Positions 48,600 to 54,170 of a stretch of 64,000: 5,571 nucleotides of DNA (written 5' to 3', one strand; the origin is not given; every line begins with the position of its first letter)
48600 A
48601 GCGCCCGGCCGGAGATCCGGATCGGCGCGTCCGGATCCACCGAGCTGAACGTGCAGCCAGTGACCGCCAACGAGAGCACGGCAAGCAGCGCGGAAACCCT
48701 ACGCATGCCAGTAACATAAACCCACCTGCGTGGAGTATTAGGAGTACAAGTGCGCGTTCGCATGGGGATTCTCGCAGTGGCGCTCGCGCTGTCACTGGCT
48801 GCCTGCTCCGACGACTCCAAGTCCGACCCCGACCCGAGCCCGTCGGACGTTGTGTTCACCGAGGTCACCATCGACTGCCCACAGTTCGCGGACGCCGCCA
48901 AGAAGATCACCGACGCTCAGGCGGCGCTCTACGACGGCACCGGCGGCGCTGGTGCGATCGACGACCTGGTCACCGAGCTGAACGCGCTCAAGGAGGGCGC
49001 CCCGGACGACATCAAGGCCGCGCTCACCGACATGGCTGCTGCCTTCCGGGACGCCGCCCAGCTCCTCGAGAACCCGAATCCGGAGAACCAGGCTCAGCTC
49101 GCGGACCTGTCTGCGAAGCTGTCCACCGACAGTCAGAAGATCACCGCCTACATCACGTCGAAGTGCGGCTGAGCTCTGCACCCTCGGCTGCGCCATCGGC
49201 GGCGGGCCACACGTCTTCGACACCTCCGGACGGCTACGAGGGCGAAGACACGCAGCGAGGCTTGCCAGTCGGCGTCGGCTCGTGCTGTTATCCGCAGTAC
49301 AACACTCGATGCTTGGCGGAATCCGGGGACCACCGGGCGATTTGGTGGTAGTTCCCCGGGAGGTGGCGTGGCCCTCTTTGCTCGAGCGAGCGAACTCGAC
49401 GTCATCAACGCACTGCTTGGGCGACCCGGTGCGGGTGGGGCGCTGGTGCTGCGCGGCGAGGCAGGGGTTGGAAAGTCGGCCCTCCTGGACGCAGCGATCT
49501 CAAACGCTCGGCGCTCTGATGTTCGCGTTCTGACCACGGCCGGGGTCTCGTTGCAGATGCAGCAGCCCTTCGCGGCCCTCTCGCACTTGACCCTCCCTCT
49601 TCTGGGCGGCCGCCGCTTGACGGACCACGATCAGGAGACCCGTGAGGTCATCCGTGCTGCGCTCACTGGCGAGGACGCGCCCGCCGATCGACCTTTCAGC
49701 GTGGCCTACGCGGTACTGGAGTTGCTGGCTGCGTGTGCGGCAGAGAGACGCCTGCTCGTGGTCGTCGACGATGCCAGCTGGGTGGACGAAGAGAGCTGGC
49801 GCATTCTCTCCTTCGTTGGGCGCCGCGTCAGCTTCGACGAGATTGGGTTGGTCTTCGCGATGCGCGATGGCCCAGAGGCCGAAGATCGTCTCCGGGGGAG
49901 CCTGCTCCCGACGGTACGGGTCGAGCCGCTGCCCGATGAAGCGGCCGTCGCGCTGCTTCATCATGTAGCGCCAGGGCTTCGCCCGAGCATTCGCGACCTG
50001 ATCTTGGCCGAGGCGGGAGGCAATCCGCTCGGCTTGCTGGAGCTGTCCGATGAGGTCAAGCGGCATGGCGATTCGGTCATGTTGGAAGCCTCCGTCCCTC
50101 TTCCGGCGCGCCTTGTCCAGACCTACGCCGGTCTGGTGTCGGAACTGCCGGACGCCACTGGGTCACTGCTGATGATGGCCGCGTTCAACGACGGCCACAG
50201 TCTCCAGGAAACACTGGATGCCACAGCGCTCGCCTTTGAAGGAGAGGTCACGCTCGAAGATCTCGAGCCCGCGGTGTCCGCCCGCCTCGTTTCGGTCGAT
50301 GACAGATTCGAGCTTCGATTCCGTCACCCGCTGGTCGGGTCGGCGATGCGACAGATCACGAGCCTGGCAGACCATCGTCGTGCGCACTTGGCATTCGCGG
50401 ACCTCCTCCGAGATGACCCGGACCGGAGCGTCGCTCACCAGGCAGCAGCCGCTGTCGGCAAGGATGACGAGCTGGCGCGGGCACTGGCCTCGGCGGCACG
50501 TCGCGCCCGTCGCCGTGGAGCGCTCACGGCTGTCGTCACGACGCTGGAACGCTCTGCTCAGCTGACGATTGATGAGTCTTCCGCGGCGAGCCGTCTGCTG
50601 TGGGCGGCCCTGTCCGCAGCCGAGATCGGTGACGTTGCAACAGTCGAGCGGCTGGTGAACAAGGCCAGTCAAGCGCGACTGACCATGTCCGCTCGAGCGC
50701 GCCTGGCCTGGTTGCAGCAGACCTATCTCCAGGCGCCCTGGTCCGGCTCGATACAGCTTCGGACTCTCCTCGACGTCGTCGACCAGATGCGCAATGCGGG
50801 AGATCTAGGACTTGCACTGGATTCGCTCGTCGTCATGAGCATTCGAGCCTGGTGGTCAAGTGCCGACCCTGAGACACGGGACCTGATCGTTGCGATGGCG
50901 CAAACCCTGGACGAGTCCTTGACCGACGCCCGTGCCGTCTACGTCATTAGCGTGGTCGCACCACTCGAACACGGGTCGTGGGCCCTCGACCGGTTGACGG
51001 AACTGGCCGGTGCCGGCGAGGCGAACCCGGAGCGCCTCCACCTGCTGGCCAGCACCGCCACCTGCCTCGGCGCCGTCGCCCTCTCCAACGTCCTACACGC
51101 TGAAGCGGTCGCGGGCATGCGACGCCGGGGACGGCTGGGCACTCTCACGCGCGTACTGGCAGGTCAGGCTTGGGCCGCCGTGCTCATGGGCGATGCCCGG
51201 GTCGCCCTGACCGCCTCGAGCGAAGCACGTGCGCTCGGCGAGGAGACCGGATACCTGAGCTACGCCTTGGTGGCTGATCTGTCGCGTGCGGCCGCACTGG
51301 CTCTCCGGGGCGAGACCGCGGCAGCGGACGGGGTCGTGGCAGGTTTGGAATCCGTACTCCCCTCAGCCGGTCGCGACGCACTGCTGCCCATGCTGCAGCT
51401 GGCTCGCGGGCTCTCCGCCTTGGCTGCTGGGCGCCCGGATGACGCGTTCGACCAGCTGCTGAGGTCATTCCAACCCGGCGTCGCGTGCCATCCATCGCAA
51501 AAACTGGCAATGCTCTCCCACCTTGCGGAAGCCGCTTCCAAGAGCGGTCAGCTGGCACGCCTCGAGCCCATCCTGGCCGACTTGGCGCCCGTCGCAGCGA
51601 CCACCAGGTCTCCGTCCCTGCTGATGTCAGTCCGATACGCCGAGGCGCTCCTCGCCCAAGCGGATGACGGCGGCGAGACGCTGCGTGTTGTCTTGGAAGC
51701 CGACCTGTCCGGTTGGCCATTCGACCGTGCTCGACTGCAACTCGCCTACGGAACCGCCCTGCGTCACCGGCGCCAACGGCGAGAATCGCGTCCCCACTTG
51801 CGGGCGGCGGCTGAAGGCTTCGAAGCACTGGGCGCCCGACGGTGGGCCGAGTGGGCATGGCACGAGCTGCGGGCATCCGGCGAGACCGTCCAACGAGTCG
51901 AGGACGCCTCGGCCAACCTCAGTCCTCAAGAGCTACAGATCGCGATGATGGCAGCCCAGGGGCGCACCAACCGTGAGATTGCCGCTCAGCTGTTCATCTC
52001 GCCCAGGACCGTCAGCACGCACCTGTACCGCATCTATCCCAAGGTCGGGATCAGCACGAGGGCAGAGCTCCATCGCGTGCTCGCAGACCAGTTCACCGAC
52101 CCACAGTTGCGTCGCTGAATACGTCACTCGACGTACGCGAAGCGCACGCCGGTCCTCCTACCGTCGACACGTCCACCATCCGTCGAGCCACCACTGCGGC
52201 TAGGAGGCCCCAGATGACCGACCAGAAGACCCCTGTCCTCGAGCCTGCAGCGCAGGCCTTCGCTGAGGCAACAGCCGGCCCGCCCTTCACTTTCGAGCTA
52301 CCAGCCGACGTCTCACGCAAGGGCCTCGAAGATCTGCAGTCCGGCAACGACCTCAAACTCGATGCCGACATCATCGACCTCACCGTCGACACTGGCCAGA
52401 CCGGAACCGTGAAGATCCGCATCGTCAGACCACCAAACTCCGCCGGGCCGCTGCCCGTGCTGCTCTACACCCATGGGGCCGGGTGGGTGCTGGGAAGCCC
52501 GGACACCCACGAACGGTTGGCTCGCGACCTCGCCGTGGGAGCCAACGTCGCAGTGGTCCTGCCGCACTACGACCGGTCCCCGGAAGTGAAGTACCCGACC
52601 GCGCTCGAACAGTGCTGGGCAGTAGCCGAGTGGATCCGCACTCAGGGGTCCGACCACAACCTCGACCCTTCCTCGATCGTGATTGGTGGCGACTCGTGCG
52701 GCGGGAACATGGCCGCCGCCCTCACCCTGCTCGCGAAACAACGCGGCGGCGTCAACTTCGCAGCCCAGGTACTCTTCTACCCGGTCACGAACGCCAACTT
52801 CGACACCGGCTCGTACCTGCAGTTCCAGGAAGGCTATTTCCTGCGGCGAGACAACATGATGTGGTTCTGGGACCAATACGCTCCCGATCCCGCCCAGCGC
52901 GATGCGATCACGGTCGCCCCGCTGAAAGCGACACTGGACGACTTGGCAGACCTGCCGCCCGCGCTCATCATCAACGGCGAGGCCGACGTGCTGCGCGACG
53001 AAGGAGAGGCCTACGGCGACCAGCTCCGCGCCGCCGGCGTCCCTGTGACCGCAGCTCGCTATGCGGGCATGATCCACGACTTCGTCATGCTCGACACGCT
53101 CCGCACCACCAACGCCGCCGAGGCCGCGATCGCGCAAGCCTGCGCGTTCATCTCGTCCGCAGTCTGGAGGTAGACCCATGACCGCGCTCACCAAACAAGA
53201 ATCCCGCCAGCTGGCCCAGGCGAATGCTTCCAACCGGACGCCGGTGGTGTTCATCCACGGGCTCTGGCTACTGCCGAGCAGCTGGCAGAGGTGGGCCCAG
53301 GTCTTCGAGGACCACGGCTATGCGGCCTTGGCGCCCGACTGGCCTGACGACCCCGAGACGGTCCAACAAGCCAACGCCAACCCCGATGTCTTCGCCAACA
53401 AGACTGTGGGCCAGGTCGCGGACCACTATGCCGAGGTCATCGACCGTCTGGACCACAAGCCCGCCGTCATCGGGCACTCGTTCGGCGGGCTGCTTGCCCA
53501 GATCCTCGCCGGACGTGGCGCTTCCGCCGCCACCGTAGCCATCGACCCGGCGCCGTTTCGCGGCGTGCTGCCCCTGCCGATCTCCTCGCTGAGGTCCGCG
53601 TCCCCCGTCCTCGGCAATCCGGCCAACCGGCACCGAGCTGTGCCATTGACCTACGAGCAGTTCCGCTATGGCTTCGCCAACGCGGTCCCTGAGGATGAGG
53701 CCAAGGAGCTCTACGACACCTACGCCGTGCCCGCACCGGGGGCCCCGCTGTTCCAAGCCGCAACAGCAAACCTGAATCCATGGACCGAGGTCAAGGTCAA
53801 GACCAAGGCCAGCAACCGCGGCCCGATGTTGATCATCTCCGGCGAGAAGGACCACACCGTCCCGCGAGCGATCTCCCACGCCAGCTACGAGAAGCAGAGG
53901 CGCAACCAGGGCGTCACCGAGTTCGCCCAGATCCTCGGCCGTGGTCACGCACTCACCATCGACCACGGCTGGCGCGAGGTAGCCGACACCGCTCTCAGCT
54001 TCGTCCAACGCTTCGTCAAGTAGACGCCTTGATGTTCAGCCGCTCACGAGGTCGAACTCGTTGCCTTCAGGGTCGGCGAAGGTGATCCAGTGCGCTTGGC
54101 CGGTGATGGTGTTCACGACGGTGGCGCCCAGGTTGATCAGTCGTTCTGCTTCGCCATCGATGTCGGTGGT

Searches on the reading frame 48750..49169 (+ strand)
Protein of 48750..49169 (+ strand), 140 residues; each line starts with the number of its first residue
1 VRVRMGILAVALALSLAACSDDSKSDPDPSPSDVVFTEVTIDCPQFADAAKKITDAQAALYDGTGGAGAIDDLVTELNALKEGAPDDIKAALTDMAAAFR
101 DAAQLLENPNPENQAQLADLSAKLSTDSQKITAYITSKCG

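Call 17: search_protein_families(library=pfam, proteins=[window:48750-49169:+], max_evalue=0.01)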
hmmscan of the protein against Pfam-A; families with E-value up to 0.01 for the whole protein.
window:48750-49169:+ (140 aa): 0 families

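Call 51: search_protein_families(library=pfam, proteins=[window:48750-49169:+], max_evalue=10)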
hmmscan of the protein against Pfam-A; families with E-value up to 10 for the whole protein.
seq(140 aa): 2 families
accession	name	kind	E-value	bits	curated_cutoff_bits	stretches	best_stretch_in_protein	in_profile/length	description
PF21896.2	Talin_IBS2B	-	0.14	12.5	27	1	100-137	80-117/118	Talin IBS2B domain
PF04883.17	HK97-gp10_like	-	0.17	13.3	21.4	1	71-104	1-34/78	Bacteriophage HK97-gp10, putative tail-component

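Call 64: search_protein_families(library=ncbifam, proteins=[window:48750-49169:+], max_evalue=1)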
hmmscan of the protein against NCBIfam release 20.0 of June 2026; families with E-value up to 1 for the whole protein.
seq(140 aa): 7 families
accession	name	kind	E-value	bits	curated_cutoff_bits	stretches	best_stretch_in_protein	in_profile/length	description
NF038041.1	fim_Mfa1_fam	subfamily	0.0012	18.2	130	1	7-57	8-60/495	Mfa1 family fimbria major subunit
NF007830.1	PRK10540.1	equivalog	0.0015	18.4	98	1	4-26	9-31/72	osmotically-inducible lipoprotein OsmB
NF052551.1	EnvBioLpgNMYCTU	equivalog_domain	0.025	13.9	250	1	4-54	5-54/227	envelope biogenesis lipoprotein LpqN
NF053527.1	lipo_Cory_WKLS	subfamily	0.084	12.8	105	1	7-29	4-22/166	WKL family lipoprotein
TIGR02722.1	lp_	equivalog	0.09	12.8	110.55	1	7-59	5-54/189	penicillin-binding protein activator LpoB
NF053526.1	Myco_lipo_LppK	equivalog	0.12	12.3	125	1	3-45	7-49/167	lipoprotein LppK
NF050142.1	PG1828_fam_lipo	equivalog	0.93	10.3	50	1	6-50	7-51/59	PG1828 family lipoprotein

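Call 81: search_solved_structures(query=A5, max_evalue=10)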
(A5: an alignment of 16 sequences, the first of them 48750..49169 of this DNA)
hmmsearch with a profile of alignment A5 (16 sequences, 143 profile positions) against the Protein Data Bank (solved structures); distinct sequences matched with E-value up to 10: 23.
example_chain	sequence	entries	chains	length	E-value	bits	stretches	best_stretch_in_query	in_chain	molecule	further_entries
2lse_A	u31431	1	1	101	0.0054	20.1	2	66-110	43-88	Four Helix Bundle Protein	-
9uap_A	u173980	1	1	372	0.02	18.3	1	42-130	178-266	M1 muscarinic acetylcholine receptor, de novo design protein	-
9ucp_A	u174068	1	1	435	0.025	17.9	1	42-130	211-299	M1 muscarinic acetylcholine receptor, de novo design protein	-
5jsc_A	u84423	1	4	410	0.13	15.7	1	50-85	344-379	Putative acyl-CoA dehydrogenase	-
5zvk_A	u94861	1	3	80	0.5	13.7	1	94-138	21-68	Human Coronavirus MERS HR1 motif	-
9l9p_S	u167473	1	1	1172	0.56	13.6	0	74-129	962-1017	Putative tail fiber protein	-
8wql_OD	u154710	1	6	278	0.63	13.4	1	7-53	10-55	Photosystem II extrinsic protein O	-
5cwp_A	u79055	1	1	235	0.88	12.9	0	87-129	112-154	Designed helical repeat protein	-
4mod_A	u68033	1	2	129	0.98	12.8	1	93-137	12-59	HR1 of S protein, LINKER, HR2 of S protein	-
8gji_A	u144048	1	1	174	1.2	12.5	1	75-121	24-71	GCG binder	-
6j5i_d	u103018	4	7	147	1.3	12.4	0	63-100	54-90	ATP synthase subunit d, mitochondrial | ATP synthase peripheral stalk subunit d, mitochondrial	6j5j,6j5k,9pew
6zna_Ad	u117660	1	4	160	1.7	12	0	63-100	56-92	ATP synthase subunit d, mitochondrial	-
6zmr_d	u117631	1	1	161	1.7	12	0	63-100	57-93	ATP synthase subunit d, mitochondrial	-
4tql_A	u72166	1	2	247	2.8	11.3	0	70-136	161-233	Three helix bundle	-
8f6r_A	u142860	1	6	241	3.8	10.9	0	84-129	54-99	De novo designed oligomeric protein C6-79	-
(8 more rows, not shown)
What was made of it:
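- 48750..49172 (+): Partner gene 'lipo140', a 140-aa lipoprotein with lipobox LAAC. It looks like a helical bundle and has invariant Cys43 and Cys139. Helical-bundle-like PDB hits (call 81).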

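Call 85: find_homologous_proteins(query=A5, max_evalue=0.001)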
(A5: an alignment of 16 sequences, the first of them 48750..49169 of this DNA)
Query A5 (16 sequences) (140 aa, profile of the alignment): 131 proteins with E <= 0.001 among 8000 candidates; the best 120 are listed.
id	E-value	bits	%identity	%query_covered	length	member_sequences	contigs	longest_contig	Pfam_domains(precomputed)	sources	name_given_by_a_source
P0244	1.1e-55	206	44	99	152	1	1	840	-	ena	-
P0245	2.9e-54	201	41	99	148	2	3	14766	-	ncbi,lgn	ncbi:MAG: hypothetical protein ACJ72O_03025 [Marmoricola sp.]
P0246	1.2e-53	199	48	99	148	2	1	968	-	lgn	-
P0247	2.8e-53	198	44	99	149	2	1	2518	PF02520.23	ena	-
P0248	3.3e-53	198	54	88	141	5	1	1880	-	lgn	-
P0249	5.1e-53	197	45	96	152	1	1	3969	-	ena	-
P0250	7.5e-53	196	42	99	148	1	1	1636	-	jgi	jgi:hypothetical protein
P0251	2.2e-52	195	51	74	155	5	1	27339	-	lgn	-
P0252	4.8e-52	194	47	99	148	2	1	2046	-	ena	-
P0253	7.0e-52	193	46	99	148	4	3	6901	-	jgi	jgi:hypothetical protein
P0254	7.4e-52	193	41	99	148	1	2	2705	-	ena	-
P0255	7.9e-52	193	43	99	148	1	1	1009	-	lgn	-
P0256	8.0e-52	193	63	100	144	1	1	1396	-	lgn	-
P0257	9.6e-52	193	53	75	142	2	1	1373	-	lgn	-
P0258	1.5e-51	192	49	97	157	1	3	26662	-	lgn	-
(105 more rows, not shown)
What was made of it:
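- The lipo140 family is about as small and as taxonomically narrow as the big protein's family (call 85).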

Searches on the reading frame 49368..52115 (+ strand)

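Call 17: search_protein_families(library=pfam, proteins=[window:49368-52115:+], max_evalue=0.01)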
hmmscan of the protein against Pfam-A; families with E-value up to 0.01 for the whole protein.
window:49368-52115:+ (916 aa): 8 families
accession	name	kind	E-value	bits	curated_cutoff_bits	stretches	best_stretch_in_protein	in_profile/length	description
PF13191.12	AAA_16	-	3.9e-17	63.7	32.6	1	3-155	2-160/167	AAA ATPase domain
PF00196.25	GerE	-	1.2e-15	57.3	23.5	1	850-904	2-56/57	Bacterial regulatory proteins, luxR family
PF13384.12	HTH_23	-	0.00011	22.3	24.6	1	856-883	8-35/50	Homeodomain-like domain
PF08281.18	Sigma70_r4_2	-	0.00013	22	25.7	1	843-888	3-49/54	Sigma-70, region 4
PF13401.12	AAA_22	-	0.00038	21.2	27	1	24-148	6-105/130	AAA domain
PF13936.12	HTH_38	-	0.00077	19.6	27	1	851-888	5-43/44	Helix-turn-helix domain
PF13518.12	HTH_28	-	0.0047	17.4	25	0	856-884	3-31/52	Helix-turn-helix domain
PF25199.1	nSTAND_NTPase5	-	0.0047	17.2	34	0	18-55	36-74/145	Novel STAND NTPase 5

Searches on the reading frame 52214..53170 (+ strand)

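Call 17: search_protein_families(library=pfam, proteins=[window:52214-53170:+], max_evalue=0.01)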
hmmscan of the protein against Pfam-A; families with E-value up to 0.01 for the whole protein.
window:52214-53170:+ (319 aa): 6 families
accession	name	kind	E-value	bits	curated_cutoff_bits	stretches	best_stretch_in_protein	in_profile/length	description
PF07859.19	Abhydrolase_3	-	1.8e-69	234.2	25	1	83-291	1-209/210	alpha/beta hydrolase fold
PF20434.5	BD-FAE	-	3.1e-15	56.7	26.8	1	70-176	3-112/215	BD-FAE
PF00326.27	Peptidase_S9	-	0.00016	21.7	22.6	1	131-299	45-192/213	Prolyl oligopeptidase family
PF07224.18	Chlorophyllase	-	0.00024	20.5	26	1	58-193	20-155/301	Chlorophyllase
PF10340.15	Say1_Mug180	-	0.00073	18.9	21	1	81-172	123-214/374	Steryl acetyl hydrolase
PF00135.34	COesterase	-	0.0018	17.8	27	0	139-179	169-209/515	Carboxylesterase family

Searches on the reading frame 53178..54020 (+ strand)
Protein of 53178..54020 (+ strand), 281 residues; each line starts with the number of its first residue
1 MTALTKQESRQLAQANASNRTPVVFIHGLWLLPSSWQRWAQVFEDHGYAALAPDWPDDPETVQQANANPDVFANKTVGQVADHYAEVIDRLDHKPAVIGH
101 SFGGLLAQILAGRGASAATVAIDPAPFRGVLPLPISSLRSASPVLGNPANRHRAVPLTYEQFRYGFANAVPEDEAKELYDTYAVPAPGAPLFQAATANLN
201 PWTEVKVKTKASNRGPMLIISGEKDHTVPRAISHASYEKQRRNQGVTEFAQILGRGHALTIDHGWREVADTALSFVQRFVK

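Call 17: search_protein_families(library=pfam, proteins=[window:53178-54020:+], max_evalue=0.01)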
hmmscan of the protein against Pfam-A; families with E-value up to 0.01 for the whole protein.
window:53178-54020:+ (281 aa): 9 families
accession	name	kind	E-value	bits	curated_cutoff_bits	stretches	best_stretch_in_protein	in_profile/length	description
PF12697.13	Abhydrolase_6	-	1.7e-22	81.6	26.3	1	23-270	1-216/217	Alpha/beta hydrolase family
PF00561.26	Abhydrolase_1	-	1.8e-11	44.6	25.8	1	22-261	2-242/245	alpha/beta hydrolase fold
PF12146.15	Hydrolase_4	-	2.7e-06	27.3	27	1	20-244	4-221/239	Serine aminopeptidase, S33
PF01738.24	DLH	-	3.2e-06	27.3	21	1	21-122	14-127/217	Dienelactone hydrolase family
PF00975.26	Thioesterase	-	9.1e-05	23.2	26.4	1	61-113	32-86/226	Thioesterase domain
PF00326.27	Peptidase_S9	-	0.00045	20.2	22.6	0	198-278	131-208/213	Prolyl oligopeptidase family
PF07224.18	Chlorophyllase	-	0.0021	17.4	26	1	23-124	45-152/301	Chlorophyllase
PF05057.20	DUF676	-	0.0056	16.6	20.3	1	23-147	8-128/217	Putative serine esterase (DUF676)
PF01674.24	Lipase_2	-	0.0092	16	20.3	0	21-107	2-89/219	Lipase (class 2)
